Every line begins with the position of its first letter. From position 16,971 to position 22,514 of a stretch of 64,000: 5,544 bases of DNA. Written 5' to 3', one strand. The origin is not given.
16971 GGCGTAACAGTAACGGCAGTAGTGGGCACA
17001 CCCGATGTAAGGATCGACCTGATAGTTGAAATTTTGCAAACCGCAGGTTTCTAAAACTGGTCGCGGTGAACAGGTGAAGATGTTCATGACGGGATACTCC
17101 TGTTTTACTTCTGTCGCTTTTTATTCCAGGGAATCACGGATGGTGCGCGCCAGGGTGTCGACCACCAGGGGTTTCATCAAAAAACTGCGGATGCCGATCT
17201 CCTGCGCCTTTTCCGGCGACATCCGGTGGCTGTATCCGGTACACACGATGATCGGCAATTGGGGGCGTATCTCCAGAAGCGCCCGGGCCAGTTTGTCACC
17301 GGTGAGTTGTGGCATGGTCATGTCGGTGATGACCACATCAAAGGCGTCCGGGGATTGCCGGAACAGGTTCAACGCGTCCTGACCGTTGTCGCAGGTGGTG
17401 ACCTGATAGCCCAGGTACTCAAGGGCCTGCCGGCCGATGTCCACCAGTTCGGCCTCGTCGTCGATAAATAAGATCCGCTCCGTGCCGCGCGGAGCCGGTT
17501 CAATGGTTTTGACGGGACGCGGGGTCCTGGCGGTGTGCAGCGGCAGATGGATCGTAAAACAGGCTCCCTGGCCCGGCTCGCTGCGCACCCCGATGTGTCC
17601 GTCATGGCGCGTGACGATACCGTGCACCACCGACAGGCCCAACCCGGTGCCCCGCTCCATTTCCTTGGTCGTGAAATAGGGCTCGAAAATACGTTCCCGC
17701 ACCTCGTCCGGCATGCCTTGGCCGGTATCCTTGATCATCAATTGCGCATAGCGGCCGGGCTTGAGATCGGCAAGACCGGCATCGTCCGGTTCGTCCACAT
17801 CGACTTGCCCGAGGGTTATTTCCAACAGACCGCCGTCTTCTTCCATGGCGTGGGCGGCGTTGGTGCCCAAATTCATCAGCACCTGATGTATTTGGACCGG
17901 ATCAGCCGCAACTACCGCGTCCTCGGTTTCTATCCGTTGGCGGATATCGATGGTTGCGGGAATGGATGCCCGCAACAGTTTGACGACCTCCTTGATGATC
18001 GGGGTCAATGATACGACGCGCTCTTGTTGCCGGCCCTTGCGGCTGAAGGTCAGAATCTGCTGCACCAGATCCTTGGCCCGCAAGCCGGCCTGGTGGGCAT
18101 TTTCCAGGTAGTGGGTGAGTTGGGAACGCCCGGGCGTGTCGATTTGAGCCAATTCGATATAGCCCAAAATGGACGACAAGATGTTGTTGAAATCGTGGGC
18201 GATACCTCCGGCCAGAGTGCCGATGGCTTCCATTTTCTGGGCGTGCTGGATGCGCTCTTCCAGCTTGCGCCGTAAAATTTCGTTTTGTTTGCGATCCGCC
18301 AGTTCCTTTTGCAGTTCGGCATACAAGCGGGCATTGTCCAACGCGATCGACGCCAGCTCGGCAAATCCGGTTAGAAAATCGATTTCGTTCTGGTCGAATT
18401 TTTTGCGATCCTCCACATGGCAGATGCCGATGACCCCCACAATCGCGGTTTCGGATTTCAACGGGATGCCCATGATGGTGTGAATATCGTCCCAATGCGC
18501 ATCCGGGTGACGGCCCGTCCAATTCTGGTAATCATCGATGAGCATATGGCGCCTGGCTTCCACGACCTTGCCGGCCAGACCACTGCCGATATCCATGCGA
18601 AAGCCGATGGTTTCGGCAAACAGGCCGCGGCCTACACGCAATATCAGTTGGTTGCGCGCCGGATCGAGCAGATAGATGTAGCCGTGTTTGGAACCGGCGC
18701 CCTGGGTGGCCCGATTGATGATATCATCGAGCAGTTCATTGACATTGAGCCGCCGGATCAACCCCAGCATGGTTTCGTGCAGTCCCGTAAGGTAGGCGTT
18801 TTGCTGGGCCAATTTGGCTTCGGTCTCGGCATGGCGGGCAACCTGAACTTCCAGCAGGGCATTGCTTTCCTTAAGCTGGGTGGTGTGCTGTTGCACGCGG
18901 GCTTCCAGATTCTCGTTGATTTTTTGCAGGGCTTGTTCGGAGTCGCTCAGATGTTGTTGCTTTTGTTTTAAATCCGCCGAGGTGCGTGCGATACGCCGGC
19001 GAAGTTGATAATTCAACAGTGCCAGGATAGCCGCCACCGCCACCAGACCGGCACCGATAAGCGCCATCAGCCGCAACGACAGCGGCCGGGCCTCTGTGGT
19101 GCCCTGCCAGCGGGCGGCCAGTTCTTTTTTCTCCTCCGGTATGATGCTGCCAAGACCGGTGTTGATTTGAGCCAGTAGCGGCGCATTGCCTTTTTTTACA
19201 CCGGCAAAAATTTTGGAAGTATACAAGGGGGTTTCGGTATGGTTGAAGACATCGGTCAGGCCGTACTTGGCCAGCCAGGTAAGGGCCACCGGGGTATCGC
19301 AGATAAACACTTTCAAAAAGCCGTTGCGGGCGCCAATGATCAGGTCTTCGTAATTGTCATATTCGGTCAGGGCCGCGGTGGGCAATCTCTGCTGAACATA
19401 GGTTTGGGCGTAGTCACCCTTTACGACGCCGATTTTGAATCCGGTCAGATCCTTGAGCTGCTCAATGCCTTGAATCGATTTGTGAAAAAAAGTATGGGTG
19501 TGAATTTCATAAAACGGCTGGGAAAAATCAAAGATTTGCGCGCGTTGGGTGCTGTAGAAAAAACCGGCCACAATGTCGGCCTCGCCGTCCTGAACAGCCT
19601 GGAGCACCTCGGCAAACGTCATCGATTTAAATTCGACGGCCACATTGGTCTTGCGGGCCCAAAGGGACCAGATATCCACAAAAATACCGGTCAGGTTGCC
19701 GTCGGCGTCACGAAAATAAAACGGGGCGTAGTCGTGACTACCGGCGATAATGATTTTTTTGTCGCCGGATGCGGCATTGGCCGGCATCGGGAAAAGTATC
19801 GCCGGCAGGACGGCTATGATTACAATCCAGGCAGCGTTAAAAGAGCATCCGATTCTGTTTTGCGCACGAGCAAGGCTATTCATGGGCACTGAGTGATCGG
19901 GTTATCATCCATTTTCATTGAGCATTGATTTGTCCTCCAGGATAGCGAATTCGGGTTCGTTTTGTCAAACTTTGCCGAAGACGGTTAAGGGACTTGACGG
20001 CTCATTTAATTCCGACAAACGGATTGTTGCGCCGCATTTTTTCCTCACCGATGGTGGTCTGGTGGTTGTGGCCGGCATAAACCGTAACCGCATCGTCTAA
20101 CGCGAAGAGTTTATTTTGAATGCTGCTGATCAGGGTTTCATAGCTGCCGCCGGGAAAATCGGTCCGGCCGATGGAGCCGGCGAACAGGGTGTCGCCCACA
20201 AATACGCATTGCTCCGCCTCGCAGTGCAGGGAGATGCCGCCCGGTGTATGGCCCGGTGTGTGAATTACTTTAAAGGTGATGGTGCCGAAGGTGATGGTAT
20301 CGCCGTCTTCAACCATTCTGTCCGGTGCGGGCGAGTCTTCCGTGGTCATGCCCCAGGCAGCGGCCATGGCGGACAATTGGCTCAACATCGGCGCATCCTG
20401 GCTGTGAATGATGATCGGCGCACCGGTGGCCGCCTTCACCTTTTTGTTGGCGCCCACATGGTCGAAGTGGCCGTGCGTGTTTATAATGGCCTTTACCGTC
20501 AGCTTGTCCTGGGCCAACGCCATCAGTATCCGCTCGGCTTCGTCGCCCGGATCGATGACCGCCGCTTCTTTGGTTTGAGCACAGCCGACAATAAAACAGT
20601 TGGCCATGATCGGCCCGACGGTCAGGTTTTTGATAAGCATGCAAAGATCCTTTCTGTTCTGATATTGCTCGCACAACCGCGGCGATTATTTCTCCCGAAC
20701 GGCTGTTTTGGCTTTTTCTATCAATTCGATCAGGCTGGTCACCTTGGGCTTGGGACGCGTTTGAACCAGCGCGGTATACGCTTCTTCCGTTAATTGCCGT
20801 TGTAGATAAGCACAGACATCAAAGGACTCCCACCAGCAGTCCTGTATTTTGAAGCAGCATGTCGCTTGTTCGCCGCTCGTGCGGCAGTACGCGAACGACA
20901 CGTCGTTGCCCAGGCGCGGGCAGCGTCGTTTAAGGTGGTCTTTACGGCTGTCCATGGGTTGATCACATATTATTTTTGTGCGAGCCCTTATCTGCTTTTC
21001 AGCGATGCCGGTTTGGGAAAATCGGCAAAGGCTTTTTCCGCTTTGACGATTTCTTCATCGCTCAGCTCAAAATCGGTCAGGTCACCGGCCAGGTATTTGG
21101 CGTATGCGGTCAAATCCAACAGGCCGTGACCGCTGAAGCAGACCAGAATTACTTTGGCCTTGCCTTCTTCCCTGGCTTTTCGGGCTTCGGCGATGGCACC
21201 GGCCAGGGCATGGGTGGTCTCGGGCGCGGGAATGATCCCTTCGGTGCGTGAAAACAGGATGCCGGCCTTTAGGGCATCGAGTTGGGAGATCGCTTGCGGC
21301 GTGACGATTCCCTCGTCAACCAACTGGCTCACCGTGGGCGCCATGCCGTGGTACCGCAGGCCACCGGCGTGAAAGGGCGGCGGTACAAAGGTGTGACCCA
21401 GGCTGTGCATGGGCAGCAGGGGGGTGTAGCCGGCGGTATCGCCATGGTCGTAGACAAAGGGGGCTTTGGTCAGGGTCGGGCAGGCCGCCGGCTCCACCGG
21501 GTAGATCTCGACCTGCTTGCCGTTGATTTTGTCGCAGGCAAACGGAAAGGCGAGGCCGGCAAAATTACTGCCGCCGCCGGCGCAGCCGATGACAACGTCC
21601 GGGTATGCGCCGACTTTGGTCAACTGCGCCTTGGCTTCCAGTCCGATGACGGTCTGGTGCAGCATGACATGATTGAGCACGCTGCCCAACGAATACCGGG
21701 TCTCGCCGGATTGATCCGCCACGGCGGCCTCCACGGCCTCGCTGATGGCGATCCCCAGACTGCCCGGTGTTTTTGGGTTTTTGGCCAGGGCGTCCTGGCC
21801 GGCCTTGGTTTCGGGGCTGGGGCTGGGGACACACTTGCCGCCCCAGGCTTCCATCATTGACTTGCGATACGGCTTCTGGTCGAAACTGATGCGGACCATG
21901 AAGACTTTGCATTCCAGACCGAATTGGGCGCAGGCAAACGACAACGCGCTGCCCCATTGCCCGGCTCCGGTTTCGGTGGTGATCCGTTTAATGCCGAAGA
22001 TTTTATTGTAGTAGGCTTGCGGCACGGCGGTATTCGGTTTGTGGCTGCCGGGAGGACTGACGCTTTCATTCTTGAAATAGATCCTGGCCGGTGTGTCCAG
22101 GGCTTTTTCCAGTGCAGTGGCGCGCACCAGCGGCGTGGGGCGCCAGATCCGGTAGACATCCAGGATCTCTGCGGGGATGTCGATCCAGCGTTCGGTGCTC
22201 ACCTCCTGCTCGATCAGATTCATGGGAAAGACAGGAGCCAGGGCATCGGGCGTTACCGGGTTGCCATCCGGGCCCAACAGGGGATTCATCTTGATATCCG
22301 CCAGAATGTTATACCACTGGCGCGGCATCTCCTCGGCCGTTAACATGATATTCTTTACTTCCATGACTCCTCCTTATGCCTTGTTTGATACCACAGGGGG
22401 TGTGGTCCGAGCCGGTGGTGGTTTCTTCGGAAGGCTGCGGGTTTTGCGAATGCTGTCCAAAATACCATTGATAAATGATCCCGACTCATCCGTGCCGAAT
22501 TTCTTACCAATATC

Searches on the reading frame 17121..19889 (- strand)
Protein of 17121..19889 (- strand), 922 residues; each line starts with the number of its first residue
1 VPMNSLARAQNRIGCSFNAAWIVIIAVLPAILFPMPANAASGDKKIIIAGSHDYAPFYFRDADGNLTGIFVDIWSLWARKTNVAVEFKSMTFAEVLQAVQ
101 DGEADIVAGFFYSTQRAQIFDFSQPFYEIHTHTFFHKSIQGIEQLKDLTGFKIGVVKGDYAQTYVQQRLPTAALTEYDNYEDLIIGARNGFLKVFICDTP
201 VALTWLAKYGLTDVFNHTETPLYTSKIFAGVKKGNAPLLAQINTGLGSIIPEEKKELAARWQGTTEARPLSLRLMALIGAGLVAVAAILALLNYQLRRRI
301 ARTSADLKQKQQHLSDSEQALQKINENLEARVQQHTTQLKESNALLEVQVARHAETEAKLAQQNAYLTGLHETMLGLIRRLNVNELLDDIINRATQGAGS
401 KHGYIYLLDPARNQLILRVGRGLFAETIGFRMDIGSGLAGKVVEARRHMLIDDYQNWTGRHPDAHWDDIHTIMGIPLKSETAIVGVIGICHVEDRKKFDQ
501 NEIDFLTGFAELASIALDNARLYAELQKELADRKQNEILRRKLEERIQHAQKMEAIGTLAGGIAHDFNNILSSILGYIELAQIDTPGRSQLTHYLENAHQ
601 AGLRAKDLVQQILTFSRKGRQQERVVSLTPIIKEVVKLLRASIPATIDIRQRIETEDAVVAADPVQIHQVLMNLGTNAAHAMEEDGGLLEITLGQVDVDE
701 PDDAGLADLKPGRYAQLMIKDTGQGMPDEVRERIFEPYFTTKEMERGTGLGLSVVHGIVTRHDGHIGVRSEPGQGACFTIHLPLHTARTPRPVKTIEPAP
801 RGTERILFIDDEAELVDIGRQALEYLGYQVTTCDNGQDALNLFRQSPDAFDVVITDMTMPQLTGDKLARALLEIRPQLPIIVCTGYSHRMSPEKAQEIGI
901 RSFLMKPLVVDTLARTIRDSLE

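Call 84: search_protein_families(library=pfam, proteins=[window:17121-19889:-], max_evalue=0.00001)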
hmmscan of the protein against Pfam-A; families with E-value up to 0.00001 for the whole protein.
window:17121-19889:- (922 aa): 7 families
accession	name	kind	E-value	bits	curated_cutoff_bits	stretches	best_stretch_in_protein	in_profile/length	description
PF00497.25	SBP_bac_3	-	1.4e-25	90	26.4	1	46-263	1-131/132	Bacterial extracellular solute-binding proteins, family 3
PF02518.31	HATPase_c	-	2.2e-23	83.2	26.4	1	663-785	2-110/111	Histidine kinase-, DNA gyrase B-, and HSP90-like ATPase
PF00072.30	Response_reg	-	5.5e-21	75.3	30.2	1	806-917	1-110/111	Response regulator receiver domain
PF13185.12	GAF_2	-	1.8e-20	73.9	28.6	1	382-518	3-136/136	GAF domain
PF01590.32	GAF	-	3.4e-12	47.5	22.4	1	383-517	2-133/133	GAF domain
PF00512.31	HisKA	-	6.1e-10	39.4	26.9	1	557-619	3-64/66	His Kinase A (phospho-acceptor) domain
PF13492.12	GAF_3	-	8.1e-06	26.7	27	0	383-519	2-129/129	GAF domain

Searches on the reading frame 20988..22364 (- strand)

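Call 84: search_protein_families(library=pfam, proteins=[window:20988-22364:-], max_evalue=0.00001)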
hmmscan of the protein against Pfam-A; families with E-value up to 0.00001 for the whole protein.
window:20988-22364:- (458 aa): 1 family
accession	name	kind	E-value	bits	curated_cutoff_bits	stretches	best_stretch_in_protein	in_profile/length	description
PF00291.31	PALP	-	7e-39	134.3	35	1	74-412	5-295/295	Pyridoxal-phosphate dependent enzyme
